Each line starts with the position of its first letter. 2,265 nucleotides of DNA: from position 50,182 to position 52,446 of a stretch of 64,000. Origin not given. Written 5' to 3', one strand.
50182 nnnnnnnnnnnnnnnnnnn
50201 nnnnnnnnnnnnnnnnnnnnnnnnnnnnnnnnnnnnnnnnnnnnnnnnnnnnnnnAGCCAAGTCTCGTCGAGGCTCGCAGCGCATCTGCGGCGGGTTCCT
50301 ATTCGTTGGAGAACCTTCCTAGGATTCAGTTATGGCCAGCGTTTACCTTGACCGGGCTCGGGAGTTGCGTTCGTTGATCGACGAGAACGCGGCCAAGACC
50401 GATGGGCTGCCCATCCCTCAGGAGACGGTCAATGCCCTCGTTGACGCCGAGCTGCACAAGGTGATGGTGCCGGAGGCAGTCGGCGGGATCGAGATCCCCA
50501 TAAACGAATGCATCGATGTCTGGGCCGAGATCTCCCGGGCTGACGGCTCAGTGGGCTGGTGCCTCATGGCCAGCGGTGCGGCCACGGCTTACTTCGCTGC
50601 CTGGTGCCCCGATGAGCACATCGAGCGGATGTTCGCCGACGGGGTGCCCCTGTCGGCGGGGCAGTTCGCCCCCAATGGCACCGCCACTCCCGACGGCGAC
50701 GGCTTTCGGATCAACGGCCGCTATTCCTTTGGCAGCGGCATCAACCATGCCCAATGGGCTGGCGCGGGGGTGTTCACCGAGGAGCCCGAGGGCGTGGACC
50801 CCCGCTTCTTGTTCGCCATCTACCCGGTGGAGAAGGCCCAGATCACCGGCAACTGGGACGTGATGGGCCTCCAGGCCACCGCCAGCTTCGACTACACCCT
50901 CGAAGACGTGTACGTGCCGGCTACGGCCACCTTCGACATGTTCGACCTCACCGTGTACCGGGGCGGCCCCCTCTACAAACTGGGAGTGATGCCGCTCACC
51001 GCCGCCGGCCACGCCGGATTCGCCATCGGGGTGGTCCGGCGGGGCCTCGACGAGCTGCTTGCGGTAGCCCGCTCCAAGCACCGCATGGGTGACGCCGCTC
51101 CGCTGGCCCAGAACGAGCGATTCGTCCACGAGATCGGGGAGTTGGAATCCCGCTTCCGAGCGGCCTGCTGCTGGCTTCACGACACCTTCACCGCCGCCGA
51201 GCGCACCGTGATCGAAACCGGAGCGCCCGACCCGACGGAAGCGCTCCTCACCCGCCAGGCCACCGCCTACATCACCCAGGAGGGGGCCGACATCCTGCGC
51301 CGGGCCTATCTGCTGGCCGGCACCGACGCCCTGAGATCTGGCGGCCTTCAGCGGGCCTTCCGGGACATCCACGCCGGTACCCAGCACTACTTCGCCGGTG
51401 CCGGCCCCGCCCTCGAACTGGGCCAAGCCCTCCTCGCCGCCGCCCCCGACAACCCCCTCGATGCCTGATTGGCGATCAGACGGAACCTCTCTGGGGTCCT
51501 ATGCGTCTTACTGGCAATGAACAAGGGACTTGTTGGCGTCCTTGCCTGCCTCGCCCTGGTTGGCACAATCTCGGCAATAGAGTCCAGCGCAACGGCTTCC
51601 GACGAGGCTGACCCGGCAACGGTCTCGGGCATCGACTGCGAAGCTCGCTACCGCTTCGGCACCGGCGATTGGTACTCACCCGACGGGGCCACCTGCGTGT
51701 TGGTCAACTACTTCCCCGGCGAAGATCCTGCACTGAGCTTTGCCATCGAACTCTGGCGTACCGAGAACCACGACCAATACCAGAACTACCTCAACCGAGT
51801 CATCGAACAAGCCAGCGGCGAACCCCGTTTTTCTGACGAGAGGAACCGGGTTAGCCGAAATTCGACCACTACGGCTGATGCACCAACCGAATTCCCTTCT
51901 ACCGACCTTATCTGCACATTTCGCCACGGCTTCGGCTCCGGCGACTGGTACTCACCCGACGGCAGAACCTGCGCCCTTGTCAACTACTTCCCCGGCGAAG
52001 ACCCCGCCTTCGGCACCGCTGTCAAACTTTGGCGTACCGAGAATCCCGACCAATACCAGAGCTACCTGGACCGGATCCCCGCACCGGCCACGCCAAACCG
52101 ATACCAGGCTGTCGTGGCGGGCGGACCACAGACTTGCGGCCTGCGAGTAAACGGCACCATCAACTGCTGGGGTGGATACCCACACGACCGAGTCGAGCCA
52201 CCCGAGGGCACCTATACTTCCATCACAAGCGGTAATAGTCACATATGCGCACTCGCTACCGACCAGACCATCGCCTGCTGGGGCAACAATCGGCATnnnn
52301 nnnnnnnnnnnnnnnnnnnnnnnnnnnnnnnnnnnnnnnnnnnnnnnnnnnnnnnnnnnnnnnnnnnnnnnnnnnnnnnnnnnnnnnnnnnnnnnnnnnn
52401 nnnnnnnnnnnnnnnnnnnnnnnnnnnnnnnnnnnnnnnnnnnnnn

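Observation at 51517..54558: Giant secreted protein built from 22 miniaturised, Cys-containing RCC1-like repeats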

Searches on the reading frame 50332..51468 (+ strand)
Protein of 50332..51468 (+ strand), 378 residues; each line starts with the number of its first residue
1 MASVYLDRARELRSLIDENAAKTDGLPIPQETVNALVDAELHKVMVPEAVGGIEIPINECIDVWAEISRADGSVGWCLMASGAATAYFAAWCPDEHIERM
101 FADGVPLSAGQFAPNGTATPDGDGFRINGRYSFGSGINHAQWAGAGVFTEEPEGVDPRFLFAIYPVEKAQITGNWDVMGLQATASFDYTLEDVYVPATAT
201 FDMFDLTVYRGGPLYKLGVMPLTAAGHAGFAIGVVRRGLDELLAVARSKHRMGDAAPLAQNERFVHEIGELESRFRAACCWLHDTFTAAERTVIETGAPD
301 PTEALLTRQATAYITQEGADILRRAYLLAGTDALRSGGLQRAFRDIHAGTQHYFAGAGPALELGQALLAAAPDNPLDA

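Call 16: search_protein_families(library=pfam, proteins=[window:50332-51468:+], max_evalue=0.001)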
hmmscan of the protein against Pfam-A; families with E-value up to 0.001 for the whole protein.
window:50332-51468:+ (378 aa): 3 families
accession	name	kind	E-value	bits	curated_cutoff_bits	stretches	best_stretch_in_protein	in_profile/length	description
PF08028.16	Acyl-CoA_dh_2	-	1.7e-18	67.6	22.7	1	226-354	2-131/134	Acyl-CoA dehydrogenase, C-terminal domain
PF02771.21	Acyl-CoA_dh_N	-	9.9e-06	26.3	22.9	1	23-98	28-103/113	Acyl-CoA dehydrogenase, N-terminal domain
PF00441.29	Acyl-CoA_dh_1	-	1.5e-05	25.7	22.4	1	224-348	15-130/150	Acyl-CoA dehydrogenase, C-terminal domain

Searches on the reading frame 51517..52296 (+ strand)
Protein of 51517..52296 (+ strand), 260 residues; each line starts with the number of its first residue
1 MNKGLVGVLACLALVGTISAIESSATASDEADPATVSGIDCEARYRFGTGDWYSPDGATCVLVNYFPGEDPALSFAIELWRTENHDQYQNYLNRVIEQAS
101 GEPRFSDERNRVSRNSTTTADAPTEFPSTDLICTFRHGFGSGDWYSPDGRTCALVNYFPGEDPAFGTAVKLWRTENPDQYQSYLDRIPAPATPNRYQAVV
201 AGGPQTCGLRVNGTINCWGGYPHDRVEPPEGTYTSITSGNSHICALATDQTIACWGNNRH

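Call 51: find_related_loci(query=window:51517-52296:+, collection=genome_contigs, flank=6000)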
Query window:51517-52296:+ (260 aa) in genome_contigs; peptide patterns used: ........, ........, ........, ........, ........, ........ (x = any residue, [..] = any of these).
76 stretches matched a pattern; 2 encode a relative of the query (tblastn E <= 1e-3); 2 distinct loci.
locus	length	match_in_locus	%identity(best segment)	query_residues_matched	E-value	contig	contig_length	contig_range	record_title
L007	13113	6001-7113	77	1-260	3e-136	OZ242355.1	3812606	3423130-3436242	MAG: Acidimicrobiales bacterium isolate 104998a1-4135-4d78-96d2-be0913496795 genome assembly, chromosome: 1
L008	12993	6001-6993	75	1-258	7e-127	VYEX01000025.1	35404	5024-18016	MAG: Acidimicrobiia bacterium isolate SB0677_bin_11 NODE_399_length_35404_cov_39.472234, whole genome shotgun sequence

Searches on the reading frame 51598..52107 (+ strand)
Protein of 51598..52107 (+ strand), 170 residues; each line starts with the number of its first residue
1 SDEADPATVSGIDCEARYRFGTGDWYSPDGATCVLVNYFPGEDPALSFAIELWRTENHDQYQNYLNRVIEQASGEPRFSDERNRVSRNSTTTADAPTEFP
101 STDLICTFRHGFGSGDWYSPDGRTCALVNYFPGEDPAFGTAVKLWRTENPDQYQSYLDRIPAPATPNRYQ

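Call 25: find_homologous_proteins(query=window:51598-52107:+, max_evalue=0.01)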
Query seq(170 aa) (170 aa): 3 proteins with E <= 0.01 among 85 candidates.
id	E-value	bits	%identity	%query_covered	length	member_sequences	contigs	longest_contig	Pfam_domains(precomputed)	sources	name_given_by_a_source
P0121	7.5e-88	311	78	100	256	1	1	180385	-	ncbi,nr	ncbi:MAG: hypothetical protein F4165_01610, partial [Acidimicrobiia bacterium]|nr:hypothetical prote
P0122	4.7e-24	104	69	39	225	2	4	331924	PF00188.33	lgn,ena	-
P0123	1.4e-23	102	67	39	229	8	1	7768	PF00188.33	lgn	-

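Call 40: find_encoding_contigs(protein=P0121, flank=8000, max_places=3)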
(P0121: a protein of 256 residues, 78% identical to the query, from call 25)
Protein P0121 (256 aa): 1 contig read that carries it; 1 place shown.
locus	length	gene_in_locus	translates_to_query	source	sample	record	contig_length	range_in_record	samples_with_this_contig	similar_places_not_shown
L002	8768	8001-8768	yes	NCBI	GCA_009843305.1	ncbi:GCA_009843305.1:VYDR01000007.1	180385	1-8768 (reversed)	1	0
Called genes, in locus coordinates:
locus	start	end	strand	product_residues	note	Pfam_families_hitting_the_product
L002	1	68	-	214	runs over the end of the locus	PF00300:His_Phos_1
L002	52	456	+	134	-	PF02627:CMD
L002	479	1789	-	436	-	PF01520:Amidase_3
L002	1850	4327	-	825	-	PF02861:Clp_N, PF23569:NBD_SMAX1, PF00004:AAA, PF17871:AAA_lid_9, PF00004:AAA, PF07724:AAA_2, PF07728:AAA_5, PF10431:ClpB_D2-small, +5 more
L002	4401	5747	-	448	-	PF07690:MFS_1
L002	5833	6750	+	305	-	PF05853:BKACE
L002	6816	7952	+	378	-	PF02771:Acyl-CoA_dh_N (faint), PF08028:Acyl-CoA_dh_2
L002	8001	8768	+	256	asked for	?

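Call 41: find_encoding_contigs(protein=P0122, flank=5000, max_places=3)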
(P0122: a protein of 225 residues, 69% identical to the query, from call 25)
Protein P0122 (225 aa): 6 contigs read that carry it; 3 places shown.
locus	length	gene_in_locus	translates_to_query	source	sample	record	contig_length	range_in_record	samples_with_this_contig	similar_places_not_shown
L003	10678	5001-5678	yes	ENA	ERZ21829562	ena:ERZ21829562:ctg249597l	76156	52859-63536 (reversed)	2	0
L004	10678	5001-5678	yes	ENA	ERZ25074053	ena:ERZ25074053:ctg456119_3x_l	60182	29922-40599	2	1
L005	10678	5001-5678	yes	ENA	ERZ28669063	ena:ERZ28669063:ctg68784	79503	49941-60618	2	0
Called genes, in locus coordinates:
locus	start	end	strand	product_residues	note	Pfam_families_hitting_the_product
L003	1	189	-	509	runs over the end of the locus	PF00501:AMP-binding, PF13193:AMP-binding_C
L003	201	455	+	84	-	-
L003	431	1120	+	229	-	PF00296:Bac_luciferase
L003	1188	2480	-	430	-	PF03009:GDPD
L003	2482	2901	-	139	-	PF00300:His_Phos_1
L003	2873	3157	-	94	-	PF00300:His_Phos_1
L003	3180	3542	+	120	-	PF02627:CMD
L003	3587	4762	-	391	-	PF01520:Amidase_3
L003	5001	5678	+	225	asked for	PF00188:CAP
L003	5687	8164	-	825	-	PF02861:Clp_N, PF23569:NBD_SMAX1 (weak), PF00004:AAA, PF17871:AAA_lid_9, PF00004:AAA, PF07724:AAA_2, PF07728:AAA_5, PF10431:ClpB_D2-small, +8 more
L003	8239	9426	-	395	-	PF07690:MFS_1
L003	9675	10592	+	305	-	PF05853:BKACE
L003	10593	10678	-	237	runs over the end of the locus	PF00117:GATase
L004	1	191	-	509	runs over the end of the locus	PF00501:AMP-binding, PF13193:AMP-binding_C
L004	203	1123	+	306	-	PF00296:Bac_luciferase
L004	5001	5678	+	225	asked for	PF00188:CAP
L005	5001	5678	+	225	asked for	PF00188:CAP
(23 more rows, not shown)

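Call 61: search_protein_families(library=pfam, proteins=[window:51598-52101:+], max_evalue=10)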
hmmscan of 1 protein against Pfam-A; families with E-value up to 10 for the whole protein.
window:51598-52101:+ (168 aa): 4 families
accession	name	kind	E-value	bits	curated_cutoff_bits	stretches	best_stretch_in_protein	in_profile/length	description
PF07545.19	Vg_Tdu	-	0.023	15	27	1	31-42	5-16/31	Vestigial/Tondu family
PF17932.6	TetR_C_24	-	0.052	14.3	26.4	0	56-88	46-78/114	Tetracyclin repressor-like, C-terminal domain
PF04204.22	HTS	-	0.097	12.1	27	1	36-71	260-294/298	Homoserine O-succinyltransferase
PF04315.17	EpmC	-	0.42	10.8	23.8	1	115-126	66-77/162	Elongation factor P hydroxylase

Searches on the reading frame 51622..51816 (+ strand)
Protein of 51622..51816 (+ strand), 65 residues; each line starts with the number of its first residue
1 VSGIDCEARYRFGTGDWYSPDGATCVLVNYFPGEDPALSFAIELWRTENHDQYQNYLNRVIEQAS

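Call 42: search_protein_representatives(alignment_id=A3)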
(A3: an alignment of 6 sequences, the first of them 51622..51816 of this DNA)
Query: 6 sequences, 65 profile positions. Proteins with E-value up to 0.001 (for the whole library): 12; up to 1e-10: 3; up to 1e-30: 3. The best 12 are listed.
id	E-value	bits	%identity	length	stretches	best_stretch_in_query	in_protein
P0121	1.8e-77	271.3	-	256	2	1-65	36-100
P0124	3.6e-45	167.8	-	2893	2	2-60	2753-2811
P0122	7.5e-37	141.1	-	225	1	1-65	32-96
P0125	4.7e-09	52.1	-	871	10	16-43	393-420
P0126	8.7e-07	44.8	-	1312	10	28-54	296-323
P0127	4.4e-05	39.3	-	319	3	28-50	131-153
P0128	5.2e-05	39.1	-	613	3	18-49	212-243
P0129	6.9e-05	38.7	-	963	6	18-50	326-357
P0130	1.2e-04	38.0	-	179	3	7-35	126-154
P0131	1.5e-04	37.6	-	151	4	18-33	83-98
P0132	3.8e-04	36.4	-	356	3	14-29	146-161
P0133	5.1e-04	35.9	-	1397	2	41-54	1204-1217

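Call 43: search_protein_families(library=pfam, proteins=[P0124, P0125, P0126], max_evalue=0.001)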
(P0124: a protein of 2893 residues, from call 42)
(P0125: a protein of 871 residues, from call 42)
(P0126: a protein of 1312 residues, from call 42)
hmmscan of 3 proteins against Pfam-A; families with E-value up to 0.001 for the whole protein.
P0124 (2893 aa): 0 families

P0125 (871 aa): 1 family
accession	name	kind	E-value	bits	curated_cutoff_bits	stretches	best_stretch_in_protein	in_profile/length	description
PF00149.33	Metallophos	-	1e-05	26.5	21.5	1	104-305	12-186/191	Calcineurin-like phosphoesterase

P0126 (1312 aa): 4 families
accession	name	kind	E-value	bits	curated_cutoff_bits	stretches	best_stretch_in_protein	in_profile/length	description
PF08176.17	SspK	-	7e-13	49.1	25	0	610-622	23-35/47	Small acid-soluble spore protein K family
PF13618.11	Gluconate_2-dh3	-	6.3e-12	46.4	23.4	0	681-731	41-91/135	Gluconate 2-dehydrogenase subunit 3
PF25061.1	RRM_fung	-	1.1e-10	42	27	0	1054-1081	15-42/85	Fungal RNA-binding domain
PF00703.27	Glyco_hydro_2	-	0.00012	23.3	23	0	703-751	45-92/109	Glycosyl hydrolases family 2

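Call 60: search_solved_structures(query=A3, max_evalue=10, show_alignments=1)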
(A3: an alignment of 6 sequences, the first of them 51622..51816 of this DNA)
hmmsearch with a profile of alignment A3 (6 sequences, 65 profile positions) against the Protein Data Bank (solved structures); distinct sequences matched with E-value up to 10: 8.
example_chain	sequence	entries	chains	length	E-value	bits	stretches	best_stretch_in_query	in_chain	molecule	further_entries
5c2v_B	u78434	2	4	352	0.21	14.7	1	19-42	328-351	HYDRAZINE SYNTHASE BETA SUBUNIT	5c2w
9pgb_A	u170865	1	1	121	0.31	14.2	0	13-32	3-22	4-module Cysteine Rich Eggshell Membrane Protein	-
5b3p_A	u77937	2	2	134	0.7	13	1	17-49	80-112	NADH-quinone oxidoreductase subunit 5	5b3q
5x32_A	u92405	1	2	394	0.78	12.9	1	18-57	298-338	N-acylglucosamine 2-epimerase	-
6vcz_A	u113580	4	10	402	0.84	12.8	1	11-35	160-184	S-adenosylmethionine synthase 2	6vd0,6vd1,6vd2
6vcx_A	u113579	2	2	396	0.86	12.7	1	11-35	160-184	S-adenosylmethionine synthase 1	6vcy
2fug_5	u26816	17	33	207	1.5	12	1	17-49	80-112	NADH-quinone oxidoreductase chain 5 | NADH-QUINONE OXIDOREDUCTASE SUBUNIT 5 | NADH-quinone oxidoreductase subunit C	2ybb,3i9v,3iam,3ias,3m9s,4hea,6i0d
2ojh_A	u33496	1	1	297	9.6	9.4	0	18-35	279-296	Uncharacterized protein Atu1656/AGR_C_3050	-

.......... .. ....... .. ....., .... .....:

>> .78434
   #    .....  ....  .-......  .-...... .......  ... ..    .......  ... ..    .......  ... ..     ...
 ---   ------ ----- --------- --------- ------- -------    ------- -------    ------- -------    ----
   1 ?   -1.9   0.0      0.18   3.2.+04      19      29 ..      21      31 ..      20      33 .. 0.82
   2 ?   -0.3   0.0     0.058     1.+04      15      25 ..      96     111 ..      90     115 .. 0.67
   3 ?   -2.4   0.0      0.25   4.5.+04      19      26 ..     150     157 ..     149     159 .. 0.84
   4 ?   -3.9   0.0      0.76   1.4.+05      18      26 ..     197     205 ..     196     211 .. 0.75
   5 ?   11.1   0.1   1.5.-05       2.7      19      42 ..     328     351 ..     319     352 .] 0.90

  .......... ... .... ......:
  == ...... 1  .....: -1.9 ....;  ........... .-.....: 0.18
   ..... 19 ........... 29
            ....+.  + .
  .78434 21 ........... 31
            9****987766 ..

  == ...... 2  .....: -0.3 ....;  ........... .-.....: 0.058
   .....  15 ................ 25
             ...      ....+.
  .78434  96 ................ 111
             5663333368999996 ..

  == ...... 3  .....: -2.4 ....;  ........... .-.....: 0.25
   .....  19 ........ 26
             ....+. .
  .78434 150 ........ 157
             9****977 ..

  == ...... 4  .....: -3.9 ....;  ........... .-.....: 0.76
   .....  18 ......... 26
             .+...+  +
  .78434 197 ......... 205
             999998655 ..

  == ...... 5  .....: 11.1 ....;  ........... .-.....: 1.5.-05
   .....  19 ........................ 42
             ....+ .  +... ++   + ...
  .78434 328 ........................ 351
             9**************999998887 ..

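Call 66: predict_structure(alignment_id=A3)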
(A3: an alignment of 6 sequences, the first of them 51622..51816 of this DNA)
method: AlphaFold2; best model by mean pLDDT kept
length: 65 residues; sequences in the alignment: 6
mean_pLDDT: 59.4   pTM: 0.42
mean pLDDT of the five models: 59.4, 53.5, 50.2, 49.0, 48.9
residues with pLDDT >= 90: 0; 70-90: 13; 50-70: 40; < 50: 12
segments of 3 or more residues with pLDDT < 50: 11-14, 30-34
pLDDT, mean of each block of 10 residues (from residue 1): 53 51 57 55 71 74 51
secondary structure, 60 per line:
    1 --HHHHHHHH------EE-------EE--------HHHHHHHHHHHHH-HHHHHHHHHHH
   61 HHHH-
elements in order: H3-10 H36-48 H50-64
